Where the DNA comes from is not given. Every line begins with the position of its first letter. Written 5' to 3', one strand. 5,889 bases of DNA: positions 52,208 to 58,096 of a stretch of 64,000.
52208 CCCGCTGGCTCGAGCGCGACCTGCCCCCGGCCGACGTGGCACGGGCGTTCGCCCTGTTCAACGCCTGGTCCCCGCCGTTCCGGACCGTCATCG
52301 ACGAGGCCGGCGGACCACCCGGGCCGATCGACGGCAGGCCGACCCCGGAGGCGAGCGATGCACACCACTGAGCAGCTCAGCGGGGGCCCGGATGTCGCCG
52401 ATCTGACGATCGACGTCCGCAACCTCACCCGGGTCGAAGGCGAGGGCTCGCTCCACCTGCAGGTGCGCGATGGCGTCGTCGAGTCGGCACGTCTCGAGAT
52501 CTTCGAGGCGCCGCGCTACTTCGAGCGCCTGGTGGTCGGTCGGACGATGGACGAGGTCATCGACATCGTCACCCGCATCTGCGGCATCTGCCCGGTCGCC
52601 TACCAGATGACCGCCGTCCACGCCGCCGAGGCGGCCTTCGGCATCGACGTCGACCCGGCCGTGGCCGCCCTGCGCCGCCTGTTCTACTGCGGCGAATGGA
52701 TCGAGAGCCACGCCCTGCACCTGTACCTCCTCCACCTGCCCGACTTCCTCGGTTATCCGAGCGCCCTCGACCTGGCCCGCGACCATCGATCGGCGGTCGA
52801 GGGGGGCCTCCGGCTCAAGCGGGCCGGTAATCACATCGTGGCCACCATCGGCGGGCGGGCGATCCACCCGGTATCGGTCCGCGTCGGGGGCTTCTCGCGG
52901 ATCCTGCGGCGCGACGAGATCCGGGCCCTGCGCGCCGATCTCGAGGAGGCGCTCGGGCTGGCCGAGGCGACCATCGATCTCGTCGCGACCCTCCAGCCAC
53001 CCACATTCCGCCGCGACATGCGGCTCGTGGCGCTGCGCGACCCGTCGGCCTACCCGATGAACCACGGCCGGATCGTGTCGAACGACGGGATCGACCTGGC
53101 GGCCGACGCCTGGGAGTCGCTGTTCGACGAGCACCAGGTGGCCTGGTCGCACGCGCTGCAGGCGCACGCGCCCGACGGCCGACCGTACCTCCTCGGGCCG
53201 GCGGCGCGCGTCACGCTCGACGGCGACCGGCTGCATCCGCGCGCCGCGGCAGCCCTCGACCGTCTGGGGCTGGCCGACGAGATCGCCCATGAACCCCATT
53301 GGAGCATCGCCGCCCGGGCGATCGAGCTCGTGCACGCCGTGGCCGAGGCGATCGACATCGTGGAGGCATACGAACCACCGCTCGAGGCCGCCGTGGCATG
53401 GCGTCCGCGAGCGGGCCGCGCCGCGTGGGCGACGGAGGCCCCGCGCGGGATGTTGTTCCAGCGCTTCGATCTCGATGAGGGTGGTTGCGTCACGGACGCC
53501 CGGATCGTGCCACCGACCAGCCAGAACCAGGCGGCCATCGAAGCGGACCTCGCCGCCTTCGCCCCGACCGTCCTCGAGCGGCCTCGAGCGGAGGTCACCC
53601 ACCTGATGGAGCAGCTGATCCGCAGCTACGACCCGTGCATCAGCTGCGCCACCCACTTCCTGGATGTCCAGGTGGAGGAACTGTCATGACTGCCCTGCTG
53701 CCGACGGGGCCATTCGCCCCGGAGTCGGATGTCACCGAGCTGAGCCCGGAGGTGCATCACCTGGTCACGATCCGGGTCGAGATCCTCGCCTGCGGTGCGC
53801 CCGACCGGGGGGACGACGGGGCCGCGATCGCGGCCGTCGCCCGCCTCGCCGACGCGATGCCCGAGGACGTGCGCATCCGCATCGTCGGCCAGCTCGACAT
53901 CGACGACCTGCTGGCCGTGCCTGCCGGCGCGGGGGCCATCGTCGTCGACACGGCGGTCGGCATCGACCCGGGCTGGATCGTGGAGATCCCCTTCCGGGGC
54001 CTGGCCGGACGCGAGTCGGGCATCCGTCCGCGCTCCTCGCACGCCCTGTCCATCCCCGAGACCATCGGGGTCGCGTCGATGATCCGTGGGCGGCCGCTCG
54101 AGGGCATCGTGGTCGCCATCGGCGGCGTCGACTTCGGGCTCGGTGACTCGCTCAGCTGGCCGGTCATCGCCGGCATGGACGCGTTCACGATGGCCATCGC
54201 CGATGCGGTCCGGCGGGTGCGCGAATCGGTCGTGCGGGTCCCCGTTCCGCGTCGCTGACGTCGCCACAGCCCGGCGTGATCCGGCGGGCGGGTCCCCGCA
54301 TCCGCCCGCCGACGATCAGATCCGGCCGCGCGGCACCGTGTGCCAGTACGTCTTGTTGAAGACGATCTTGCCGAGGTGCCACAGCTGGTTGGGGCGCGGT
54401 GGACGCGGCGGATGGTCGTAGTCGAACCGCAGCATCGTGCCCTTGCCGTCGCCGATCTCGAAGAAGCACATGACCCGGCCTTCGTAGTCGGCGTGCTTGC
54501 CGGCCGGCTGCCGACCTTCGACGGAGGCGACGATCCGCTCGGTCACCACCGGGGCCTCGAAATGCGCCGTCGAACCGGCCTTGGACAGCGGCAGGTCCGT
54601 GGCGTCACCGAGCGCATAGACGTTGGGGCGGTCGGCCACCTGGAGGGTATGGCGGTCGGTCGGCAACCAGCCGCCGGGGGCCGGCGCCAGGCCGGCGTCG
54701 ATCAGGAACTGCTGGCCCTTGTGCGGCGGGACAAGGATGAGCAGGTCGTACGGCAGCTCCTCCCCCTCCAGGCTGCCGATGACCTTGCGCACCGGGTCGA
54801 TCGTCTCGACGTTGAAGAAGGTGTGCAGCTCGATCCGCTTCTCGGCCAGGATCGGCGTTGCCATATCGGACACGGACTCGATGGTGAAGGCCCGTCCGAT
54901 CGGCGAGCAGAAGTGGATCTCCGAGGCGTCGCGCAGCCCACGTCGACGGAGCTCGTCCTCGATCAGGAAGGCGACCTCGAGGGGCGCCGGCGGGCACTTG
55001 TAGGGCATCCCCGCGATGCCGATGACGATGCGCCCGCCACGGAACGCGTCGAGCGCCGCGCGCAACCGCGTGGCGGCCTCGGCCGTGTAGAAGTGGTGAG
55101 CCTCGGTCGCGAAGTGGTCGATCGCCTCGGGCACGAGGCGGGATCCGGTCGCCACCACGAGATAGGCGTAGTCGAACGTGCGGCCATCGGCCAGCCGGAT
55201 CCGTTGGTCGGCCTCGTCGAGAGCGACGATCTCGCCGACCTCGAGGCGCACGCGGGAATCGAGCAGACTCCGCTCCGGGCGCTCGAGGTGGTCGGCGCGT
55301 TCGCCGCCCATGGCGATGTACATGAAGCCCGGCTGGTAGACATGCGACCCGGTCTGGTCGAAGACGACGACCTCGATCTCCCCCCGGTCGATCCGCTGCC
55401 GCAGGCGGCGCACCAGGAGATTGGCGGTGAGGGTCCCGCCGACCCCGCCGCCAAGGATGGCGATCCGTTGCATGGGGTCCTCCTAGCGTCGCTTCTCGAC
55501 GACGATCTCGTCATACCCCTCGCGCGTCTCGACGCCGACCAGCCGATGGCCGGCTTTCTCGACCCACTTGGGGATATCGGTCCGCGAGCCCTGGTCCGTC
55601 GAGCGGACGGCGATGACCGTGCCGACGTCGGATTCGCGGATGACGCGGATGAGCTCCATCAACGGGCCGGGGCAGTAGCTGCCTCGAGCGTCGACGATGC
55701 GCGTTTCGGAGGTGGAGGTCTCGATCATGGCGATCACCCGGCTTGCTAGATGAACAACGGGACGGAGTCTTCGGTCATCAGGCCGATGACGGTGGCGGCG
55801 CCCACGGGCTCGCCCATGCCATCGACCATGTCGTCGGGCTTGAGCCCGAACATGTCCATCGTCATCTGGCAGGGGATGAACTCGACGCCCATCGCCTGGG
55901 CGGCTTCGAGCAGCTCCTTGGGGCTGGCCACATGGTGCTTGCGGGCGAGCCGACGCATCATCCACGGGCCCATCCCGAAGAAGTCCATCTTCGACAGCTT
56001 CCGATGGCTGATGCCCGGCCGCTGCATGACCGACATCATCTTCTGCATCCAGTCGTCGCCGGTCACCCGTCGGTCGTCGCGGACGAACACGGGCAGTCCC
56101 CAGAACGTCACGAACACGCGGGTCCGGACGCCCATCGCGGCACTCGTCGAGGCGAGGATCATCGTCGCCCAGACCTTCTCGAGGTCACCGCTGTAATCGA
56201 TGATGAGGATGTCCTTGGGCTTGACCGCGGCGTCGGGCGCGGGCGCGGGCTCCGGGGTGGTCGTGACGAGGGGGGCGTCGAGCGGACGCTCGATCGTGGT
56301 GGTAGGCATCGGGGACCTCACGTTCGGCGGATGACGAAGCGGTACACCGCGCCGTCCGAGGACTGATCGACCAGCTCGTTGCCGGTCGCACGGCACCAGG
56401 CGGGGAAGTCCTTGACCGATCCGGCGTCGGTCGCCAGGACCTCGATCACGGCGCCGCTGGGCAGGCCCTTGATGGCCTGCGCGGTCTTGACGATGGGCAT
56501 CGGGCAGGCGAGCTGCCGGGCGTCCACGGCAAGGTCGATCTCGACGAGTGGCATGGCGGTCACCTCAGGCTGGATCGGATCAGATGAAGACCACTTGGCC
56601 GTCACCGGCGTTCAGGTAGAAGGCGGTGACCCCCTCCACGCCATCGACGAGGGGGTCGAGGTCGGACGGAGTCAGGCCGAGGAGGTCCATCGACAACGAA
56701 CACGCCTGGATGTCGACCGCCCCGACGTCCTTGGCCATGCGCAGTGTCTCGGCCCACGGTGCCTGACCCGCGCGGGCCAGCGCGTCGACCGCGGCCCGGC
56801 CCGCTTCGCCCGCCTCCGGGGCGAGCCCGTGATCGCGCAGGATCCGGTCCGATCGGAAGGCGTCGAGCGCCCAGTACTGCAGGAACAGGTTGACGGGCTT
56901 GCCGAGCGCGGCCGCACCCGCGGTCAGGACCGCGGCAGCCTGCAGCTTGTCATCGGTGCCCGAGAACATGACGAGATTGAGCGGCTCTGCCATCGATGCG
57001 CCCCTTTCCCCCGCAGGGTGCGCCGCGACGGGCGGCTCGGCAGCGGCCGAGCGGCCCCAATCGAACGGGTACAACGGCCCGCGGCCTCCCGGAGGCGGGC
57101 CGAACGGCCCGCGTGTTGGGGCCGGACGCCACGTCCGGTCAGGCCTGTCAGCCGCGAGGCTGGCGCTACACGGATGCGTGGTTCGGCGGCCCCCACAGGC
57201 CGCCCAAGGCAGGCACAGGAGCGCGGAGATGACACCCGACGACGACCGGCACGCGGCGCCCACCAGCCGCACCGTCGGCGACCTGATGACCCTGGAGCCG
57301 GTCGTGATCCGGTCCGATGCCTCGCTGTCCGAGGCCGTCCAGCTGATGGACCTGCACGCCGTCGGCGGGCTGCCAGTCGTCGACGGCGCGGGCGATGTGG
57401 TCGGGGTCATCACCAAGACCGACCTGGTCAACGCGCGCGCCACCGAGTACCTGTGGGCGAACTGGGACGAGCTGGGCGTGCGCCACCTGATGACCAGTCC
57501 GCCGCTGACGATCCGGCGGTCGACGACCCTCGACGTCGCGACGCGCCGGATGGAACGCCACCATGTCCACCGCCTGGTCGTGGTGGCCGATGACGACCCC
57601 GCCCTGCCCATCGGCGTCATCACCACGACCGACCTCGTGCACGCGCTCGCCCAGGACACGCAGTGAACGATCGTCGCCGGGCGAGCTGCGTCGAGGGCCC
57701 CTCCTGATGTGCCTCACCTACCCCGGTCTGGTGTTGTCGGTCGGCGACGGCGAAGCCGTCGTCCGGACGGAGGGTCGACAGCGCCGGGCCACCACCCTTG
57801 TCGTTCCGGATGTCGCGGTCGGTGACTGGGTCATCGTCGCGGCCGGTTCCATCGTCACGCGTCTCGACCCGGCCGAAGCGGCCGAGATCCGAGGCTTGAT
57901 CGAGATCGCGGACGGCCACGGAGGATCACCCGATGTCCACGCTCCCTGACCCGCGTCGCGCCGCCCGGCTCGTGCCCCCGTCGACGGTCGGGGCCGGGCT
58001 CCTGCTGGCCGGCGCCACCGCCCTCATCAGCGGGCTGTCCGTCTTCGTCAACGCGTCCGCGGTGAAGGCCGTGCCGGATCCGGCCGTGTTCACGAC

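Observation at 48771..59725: Group-3b-type [NiFe]-hydrogenase embedded in a persulfide-relay neighbourhood: candidate H2-sulfur redox module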

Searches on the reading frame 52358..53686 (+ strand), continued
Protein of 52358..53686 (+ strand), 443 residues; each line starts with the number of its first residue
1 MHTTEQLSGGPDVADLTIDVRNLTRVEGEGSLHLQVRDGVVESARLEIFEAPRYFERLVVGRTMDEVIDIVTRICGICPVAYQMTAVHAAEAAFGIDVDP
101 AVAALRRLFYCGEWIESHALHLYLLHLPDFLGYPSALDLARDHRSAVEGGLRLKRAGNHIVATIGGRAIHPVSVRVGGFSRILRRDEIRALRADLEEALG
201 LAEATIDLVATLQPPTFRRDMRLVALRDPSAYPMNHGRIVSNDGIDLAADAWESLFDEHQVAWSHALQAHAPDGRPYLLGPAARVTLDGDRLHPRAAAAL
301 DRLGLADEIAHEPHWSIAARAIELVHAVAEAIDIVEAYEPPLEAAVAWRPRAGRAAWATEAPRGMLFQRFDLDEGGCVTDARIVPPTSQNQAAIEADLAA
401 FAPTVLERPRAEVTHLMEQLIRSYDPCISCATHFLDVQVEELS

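Call 46: search_solved_structures(query=window:52358-53686:+, max_evalue=1e-10)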
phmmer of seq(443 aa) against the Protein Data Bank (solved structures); distinct sequences matched with E-value up to 1e-10: 65 (the best 60 are shown).
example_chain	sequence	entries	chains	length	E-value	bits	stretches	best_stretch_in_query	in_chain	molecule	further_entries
9nez_D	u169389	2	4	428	4.1e-68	233.8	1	17-435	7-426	Sulfhydrogenase 1 subunit alpha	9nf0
9e15_B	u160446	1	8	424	1.5e-67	231.9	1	17-433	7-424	Sulfhydrogenase 1 subunit alpha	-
9e1j_B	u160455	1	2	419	2e-67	231.5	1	18-433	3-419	Sulfhydrogenase 1 subunit alpha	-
5yxy_A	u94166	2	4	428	1.8e-64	221.8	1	16-434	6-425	Cytosolic NiFe-hydrogenase, alpha subunit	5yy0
5odc_F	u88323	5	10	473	6.8e-48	167.1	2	18-211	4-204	Methyl-viologen reducing hydrogenase subunit A | Methyl-viologen reducing hydrogenase, subunit A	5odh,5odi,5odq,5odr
9sw2_F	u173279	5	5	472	6.7e-45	157.3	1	20-439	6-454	F420-non-reducing hydrogenase subunit A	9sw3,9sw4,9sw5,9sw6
9sfi_g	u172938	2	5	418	1.4e-39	139.7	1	19-213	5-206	Coenzyme F420-reducing hydrogenase, alpha subunit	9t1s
5xf9_D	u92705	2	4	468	5e-39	137.9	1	17-433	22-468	NAD-reducing hydrogenase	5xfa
7t2r_D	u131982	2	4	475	4e-36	128.4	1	18-435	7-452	NiFe hydrogenase large subunit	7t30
6qgt_A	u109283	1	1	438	1.9e-28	103.1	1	18-195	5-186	F420-reducing hydrogenase, subunit alpha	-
6qgr_A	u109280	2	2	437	2e-28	103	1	18-195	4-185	Coenzyme F420 hydrogenase subunit alpha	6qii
3zfs_A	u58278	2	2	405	2.4e-24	89.6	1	22-441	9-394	F420-REDUCING HYDROGENASE, SUBUNIT ALPHA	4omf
9r51_A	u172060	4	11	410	7.4e-24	88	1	18-185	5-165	F420-reducing [NiFe]-hydrogenase from Methanothermococcus thermolithotrophicus subunit alp | F420-reducing [NiFe]-hydrogenase from Methanothermococcus thermolit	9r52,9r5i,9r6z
4ci0_A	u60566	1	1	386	6.6e-23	84.8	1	22-433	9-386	F420-REDUCING HYDROGENASE, SUBUNIT ALPHA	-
5jsu_B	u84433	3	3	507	2.5e-21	79.6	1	16-188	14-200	Periplasmic [NiFeSe] hydrogenase, large subunit, selenocysteine-containing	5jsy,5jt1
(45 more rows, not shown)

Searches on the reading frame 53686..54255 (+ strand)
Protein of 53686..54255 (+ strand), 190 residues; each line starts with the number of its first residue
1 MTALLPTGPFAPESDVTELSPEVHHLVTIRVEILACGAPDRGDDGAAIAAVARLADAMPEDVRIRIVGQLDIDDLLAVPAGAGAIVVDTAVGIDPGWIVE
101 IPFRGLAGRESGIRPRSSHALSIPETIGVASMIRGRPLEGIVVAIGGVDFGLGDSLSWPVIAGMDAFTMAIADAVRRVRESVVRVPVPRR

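Call 5: search_protein_families(library=pfam, proteins=[window:53686-54255:+], max_evalue=0.01)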
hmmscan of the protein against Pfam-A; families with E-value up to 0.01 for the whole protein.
seq(190 aa): 0 families

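Call 7: search_protein_families(library=ncbifam, proteins=[window:53686-54255:+], max_evalue=0.01)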
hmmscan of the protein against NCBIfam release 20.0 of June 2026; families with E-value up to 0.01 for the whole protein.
seq(190 aa): 1 family
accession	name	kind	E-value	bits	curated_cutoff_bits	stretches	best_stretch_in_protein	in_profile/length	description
TIGR00072.1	hydrog_prot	superfamily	1e-13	51.5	47.45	1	33-173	2-143/145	hydrogenase maturation protease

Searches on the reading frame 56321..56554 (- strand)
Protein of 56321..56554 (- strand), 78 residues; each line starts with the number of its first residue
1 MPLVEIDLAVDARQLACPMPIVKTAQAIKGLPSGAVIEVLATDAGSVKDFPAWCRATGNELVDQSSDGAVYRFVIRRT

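Call 6: search_protein_families(library=pfam, proteins=[window:56321-56554:-], max_evalue=0.01)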
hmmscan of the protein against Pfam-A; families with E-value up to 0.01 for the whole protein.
seq(78 aa): 1 family
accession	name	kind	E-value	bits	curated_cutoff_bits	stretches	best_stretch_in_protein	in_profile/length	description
PF01206.22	TusA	-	1.7e-24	85.9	28.6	1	10-77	3-70/70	Sulfurtransferase TusA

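Call 87: search_protein_families(library=ncbifam, proteins=[window:56321-56554:-], max_evalue=0.001)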
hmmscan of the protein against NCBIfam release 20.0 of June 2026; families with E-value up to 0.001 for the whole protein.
seq(78 aa): 4 families
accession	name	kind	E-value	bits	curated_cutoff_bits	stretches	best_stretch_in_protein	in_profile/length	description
NF001423.0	PRK00299.1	equivalog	8.4e-13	48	78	1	6-77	8-79/82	sulfurtransferase TusA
NF008242.0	PRK11018.1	equivalog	6.1e-12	45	79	1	5-77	6-78/78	sulfurtransferase-like selenium metabolism protein YedF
TIGR03527.1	selenium_YedF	equivalog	4.7e-05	23.3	110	1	10-67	1-58/194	sulfurtransferase-like selenium metabolism protein YedF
NF049973.1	radical_Rv1681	equivalog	0.00019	20.5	380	1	22-70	3-51/326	Rv1681 family radical SAM protein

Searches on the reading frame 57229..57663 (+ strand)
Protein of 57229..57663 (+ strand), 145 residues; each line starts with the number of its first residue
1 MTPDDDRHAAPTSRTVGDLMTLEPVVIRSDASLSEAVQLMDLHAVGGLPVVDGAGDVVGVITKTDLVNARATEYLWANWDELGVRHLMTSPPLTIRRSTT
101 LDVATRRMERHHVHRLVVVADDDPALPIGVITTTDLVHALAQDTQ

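Call 6: search_protein_families(library=pfam, proteins=[window:57229-57663:+], max_evalue=0.01)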
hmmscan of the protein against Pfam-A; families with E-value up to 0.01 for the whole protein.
seq(145 aa): 1 family
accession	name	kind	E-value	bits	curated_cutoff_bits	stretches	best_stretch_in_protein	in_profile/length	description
PF00571.33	CBS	-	8.5e-29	100.1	24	2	16-70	1-55/57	CBS domain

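Call 87: search_protein_families(library=ncbifam, proteins=[window:57229-57663:+], max_evalue=0.001)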
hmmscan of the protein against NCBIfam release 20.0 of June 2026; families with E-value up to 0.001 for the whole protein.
seq(145 aa): 24 families
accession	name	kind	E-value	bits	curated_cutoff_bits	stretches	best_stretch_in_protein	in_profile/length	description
TIGR00393.1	kpsF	subfamily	7.7e-11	42.1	203.7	1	12-61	218-267/268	KpsF/GutQ family sugar-phosphate isomerase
TIGR01302.1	IMP_dehydrog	equivalog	7.7e-11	41.5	481.5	1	5-71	134-201/450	IMP dehydrogenase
NF011447.0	PRK14869.2-3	equivalog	1.1e-10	40.7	522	2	15-69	69-123/540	putative manganese-dependent inorganic diphosphatase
NF053603.1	HhpR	exception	7.3e-10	38.5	520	1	16-139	3-116/282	CBS domain-containing high hydrostatic pressure regulator HhpR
NF053704.1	TransRegCcpNBacil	equivalog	2.8e-09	36.7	260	1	16-140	77-202/208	transcriptional regulator CcpN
NF011449.0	PRK14869.2-5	equivalog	3.2e-09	36.3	411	1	14-67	67-121/451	putative manganese-dependent inorganic diphosphatase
NF041552.1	TF_PrdR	equivalog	3.7e-09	35.5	795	1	13-139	5-124/577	sigma-54 dependent transcriptional regulator PrdR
NF011445.0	PRK14869.2-1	equivalog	1e-08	34.1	483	1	15-64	69-118/548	putative manganese-dependent inorganic diphosphatase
NF053863.1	DS11_antiphage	equivalog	2.4e-08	33.5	260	1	22-140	83-192/305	CBS domain-containing anti-phage protein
NF011440.0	PRK14869.1-2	equivalog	7.8e-08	31.4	746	1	16-69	69-122/541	putative manganese-dependent inorganic diphosphatase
NF011443.0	PRK14869.1-5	equivalog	7.8e-08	31.2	335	1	15-69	70-124/546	putative manganese-dependent inorganic diphosphatase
NF011442.0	PRK14869.1-4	equivalog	1e-07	30.8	400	1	14-69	70-125/543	putative manganese-dependent inorganic diphosphatase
TIGR01137.1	cysta_beta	equivalog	1.8e-07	30.2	510.25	1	14-140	338-456/457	cystathionine beta-synthase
NF011446.0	PRK14869.2-2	equivalog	2.3e-07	29.6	601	1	13-66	75-128/576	putative manganese-dependent inorganic diphosphatase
NF005869.0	PRK07807.1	equivalog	8.6e-07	28.3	549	0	16-68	150-202/479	GuaB1 family IMP dehydrogenase-related protein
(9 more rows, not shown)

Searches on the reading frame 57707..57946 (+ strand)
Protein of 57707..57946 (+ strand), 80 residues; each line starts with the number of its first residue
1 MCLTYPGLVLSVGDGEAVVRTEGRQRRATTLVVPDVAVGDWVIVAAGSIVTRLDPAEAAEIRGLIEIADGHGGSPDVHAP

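Call 6: search_protein_families(library=pfam, proteins=[window:57707-57946:+], max_evalue=0.01)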
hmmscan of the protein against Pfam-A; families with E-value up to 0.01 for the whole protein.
seq(80 aa): 2 families
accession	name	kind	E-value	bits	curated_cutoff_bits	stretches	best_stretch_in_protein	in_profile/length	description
PF01455.23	HupF_HypC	-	5.6e-18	65.3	28.5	1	1-62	1-62/65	HupF/HypC family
PF00132.30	Hexapep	-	0.0072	16.4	27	0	32-52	16-36/36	Bacterial transferase hexapeptide (six repeats)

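Call 87: search_protein_families(library=ncbifam, proteins=[window:57707-57946:+], max_evalue=0.001)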
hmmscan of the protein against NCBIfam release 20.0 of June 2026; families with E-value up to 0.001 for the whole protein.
seq(80 aa): 1 family
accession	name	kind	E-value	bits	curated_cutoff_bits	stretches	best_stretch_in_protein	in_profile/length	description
TIGR00074.1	hypC_hupF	subfamily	2.9e-12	46.3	48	1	1-63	1-63/80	HypC/HybG/HupF family hydrogenase formation chaperone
